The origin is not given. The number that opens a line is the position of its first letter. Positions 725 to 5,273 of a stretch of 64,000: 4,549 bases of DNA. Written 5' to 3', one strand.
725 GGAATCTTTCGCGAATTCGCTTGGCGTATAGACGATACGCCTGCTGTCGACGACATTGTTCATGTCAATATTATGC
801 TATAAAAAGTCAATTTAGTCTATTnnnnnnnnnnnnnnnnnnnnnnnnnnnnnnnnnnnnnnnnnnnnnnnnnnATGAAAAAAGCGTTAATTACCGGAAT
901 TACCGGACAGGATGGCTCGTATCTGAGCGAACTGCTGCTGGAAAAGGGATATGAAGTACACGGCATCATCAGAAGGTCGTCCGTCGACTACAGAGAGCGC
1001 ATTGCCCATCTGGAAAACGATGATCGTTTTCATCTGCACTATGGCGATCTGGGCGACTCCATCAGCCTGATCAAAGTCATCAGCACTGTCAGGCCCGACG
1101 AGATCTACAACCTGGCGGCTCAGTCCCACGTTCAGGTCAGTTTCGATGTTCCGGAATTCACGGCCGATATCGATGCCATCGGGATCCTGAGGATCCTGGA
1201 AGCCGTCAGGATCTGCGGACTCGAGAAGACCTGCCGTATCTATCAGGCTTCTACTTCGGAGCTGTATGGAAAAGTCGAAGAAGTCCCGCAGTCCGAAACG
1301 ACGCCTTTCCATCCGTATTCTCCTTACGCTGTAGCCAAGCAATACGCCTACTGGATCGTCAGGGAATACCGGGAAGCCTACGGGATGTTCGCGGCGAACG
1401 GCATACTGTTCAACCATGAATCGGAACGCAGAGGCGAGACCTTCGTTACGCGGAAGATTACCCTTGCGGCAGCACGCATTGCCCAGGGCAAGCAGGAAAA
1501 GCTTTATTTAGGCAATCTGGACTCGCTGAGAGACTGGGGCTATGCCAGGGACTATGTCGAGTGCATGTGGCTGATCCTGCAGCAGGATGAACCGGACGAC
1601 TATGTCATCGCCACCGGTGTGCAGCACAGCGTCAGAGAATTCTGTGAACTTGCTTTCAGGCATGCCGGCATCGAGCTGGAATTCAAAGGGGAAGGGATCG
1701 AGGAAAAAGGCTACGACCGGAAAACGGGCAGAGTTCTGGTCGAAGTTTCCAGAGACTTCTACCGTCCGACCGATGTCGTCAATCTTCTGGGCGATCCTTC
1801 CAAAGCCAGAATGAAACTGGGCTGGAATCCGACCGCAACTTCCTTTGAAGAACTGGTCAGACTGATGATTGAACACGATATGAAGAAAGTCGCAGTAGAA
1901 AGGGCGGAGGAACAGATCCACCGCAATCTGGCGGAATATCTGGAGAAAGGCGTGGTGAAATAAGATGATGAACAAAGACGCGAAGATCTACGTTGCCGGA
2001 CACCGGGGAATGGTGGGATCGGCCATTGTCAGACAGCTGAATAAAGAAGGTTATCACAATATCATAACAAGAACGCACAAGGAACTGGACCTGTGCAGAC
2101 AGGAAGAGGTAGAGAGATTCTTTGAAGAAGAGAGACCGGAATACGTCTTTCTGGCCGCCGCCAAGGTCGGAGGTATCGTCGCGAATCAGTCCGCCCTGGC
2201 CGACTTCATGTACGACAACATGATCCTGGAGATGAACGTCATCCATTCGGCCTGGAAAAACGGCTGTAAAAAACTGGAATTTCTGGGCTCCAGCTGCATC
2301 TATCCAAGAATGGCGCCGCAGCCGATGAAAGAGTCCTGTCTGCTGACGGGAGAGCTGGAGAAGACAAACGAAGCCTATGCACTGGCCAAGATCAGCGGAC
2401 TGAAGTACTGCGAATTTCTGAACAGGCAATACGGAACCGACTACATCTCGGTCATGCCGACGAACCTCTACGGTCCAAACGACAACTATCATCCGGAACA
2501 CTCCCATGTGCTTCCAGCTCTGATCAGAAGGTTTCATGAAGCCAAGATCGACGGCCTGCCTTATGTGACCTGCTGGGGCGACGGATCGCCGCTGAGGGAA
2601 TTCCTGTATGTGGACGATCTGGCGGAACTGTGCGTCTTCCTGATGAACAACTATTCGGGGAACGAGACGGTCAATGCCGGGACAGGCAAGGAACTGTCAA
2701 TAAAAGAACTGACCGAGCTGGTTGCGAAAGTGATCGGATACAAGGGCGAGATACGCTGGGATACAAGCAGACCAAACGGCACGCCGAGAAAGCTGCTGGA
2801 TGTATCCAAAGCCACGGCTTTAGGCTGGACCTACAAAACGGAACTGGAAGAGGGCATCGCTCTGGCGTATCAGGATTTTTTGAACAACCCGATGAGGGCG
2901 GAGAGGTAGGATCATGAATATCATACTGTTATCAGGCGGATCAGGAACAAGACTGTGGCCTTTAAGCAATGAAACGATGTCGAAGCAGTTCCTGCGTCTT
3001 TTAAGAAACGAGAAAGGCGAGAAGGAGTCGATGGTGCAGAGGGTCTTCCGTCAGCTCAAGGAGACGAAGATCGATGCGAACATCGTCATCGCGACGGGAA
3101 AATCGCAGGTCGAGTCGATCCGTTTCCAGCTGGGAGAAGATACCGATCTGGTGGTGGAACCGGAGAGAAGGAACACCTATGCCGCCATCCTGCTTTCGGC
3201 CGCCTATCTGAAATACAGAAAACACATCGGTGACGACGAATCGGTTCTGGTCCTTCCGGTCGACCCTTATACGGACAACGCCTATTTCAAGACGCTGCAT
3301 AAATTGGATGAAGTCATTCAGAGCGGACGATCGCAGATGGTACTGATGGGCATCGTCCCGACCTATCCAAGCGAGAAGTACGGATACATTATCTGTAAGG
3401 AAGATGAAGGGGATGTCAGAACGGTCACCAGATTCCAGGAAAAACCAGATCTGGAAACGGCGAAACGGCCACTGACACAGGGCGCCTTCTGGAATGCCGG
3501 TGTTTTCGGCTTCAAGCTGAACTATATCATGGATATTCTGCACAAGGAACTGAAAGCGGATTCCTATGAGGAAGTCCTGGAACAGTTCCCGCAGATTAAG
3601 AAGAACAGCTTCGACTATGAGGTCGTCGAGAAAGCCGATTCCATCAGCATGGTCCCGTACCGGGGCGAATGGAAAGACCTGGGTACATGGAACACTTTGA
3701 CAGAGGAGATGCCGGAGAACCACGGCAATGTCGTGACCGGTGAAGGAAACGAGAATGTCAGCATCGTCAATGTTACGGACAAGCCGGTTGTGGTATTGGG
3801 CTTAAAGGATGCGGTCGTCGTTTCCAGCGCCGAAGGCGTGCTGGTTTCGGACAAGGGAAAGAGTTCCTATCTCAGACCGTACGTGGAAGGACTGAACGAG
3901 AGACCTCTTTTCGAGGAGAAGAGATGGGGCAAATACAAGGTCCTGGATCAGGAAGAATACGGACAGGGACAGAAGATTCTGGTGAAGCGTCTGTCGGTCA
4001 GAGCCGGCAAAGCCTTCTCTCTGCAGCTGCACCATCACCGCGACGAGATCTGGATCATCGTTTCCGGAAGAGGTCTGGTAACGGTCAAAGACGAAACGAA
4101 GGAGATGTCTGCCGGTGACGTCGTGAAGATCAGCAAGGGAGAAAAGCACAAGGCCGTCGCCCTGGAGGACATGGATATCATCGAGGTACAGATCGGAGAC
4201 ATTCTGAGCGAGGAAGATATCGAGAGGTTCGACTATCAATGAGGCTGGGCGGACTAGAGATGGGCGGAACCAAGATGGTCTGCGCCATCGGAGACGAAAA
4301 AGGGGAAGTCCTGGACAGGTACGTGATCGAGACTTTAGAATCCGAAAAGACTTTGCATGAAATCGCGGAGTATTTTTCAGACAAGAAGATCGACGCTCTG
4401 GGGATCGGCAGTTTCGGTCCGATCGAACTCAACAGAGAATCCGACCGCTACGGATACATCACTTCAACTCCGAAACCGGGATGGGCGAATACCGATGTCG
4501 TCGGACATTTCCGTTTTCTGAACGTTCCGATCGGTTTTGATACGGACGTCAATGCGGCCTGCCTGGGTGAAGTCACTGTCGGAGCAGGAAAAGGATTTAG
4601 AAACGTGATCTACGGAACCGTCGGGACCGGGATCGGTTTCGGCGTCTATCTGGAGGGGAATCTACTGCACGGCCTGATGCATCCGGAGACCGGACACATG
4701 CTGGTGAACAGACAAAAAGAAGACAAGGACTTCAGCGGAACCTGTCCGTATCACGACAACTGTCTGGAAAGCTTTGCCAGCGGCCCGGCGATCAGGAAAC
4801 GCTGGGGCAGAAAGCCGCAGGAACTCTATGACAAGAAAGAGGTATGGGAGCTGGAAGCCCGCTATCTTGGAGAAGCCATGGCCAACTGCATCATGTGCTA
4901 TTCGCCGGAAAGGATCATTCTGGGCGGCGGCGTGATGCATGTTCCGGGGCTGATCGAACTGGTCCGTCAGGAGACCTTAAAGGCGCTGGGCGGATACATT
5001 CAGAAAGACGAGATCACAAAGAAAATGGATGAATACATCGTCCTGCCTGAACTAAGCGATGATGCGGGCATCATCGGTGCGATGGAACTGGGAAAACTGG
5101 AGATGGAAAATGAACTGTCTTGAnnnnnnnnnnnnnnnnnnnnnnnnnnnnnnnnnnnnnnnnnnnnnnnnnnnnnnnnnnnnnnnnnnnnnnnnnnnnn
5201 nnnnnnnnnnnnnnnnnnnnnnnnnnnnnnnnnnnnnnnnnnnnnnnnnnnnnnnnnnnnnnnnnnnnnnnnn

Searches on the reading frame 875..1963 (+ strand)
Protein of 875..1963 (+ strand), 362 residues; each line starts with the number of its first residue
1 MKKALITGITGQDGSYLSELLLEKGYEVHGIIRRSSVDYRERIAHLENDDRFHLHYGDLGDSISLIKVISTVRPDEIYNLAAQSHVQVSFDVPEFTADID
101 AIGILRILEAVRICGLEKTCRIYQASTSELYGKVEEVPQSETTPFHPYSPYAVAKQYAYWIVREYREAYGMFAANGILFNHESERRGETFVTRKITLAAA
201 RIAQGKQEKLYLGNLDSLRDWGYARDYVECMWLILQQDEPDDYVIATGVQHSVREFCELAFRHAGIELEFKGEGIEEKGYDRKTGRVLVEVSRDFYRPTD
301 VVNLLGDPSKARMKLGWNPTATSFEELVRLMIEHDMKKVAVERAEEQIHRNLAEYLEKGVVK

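Call 9: search_protein_families(library=pfam, proteins=[window:875-1963:+], max_evalue=0.001)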
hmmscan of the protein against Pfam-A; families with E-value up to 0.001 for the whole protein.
window:875-1963:+ (362 aa): 3 families
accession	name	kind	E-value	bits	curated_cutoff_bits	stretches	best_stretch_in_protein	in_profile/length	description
PF16363.11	GDP_Man_Dehyd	-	1.9e-147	491.5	27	1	5-331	1-332/332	GDP-mannose 4,6 dehydratase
PF01370.27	Epimerase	-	5.1e-74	249.1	20.9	1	4-246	1-240/240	NAD dependent epimerase/dehydratase family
PF04321.23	RmlD_sub_bind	-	1.1e-06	28.4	27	1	3-171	2-145/287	RmlD substrate binding domain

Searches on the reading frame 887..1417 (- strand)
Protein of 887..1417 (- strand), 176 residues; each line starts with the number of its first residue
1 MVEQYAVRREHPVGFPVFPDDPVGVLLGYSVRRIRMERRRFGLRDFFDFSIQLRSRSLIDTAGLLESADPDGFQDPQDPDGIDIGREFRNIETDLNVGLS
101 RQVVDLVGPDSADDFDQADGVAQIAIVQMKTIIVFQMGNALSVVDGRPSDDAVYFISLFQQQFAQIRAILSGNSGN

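Call 102: search_protein_families(library=pfam, alignment_id=A5, max_evalue=0.01)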
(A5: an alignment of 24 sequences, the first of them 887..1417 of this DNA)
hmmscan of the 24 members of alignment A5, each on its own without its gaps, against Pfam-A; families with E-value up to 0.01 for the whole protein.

A. member 1, window:887-1417:- (176 aa): 0 families

B. families by the number of members that match (of 24 scanned): 2 families
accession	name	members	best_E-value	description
PF10066.14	DUF2304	1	7.1e-27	Uncharacterized conserved protein (DUF2304)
PF03113.19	RSV_NS2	1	0.0087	Respiratory synctial virus non-structural protein NS2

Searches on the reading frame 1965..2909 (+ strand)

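Call 9: search_protein_families(library=pfam, proteins=[window:1965-2909:+], max_evalue=0.001)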
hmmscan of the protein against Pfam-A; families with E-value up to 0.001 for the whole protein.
window:1965-2909:+ (314 aa): 3 families
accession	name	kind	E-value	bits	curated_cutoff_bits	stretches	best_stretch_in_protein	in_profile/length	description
PF01370.27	Epimerase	-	1e-61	208.8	20.9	1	8-239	1-240/240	NAD dependent epimerase/dehydratase family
PF16363.11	GDP_Man_Dehyd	-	4.2e-16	59.8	27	1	39-299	57-330/332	GDP-mannose 4,6 dehydratase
PF04321.23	RmlD_sub_bind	-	2.7e-07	30.4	27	1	7-66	2-60/287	RmlD substrate binding domain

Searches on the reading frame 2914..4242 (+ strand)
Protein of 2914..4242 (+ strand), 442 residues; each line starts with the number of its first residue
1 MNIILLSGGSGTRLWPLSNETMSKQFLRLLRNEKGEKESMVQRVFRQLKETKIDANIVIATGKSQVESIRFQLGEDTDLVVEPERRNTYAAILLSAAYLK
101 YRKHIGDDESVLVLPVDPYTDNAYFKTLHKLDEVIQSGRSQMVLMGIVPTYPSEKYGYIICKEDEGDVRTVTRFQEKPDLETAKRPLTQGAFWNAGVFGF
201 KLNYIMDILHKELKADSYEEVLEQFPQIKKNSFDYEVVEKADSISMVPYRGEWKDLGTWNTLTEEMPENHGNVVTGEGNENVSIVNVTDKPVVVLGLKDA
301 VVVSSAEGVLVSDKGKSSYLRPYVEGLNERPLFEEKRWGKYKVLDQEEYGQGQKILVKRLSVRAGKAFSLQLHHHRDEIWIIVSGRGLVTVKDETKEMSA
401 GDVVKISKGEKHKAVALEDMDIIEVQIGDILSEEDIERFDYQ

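Call 10: search_protein_families(library=pfam, proteins=[window:2914-4242:+], max_evalue=0.001)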
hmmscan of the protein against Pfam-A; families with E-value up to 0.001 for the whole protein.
window:2914-4242:+ (442 aa): 5 families
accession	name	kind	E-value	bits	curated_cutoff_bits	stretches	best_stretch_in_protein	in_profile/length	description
PF00483.29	NTP_transferase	-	3e-32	112.6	21.2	1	4-266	3-239/245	Nucleotidyl transferase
PF01050.24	MannoseP_isomer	-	7e-21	75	23.6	1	337-440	15-115/116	Mannose-6-phosphate isomerase C-terminal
PF07883.17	Cupin_2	-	2.4e-09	37.2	27.2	1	364-419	7-61/70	Cupin domain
PF12804.13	NTP_transf_3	-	0.00015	22.4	27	1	4-123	2-102/160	MobA-like NTP transferase domain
PF22640.1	ManC_GMP_beta-helix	-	0.00017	21.9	27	1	283-325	11-53/55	MannoseP isomerase/GMP-like beta-helix domain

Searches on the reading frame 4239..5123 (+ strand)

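Call 10: search_protein_families(library=pfam, proteins=[window:4239-5123:+], max_evalue=0.001)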
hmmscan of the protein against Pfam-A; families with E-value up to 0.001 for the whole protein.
window:4239-5123:+ (294 aa): 1 family
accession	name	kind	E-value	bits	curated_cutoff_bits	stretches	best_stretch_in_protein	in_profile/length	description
PF00480.26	ROK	-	6.5e-58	197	22.9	1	4-284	2-290/294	ROK family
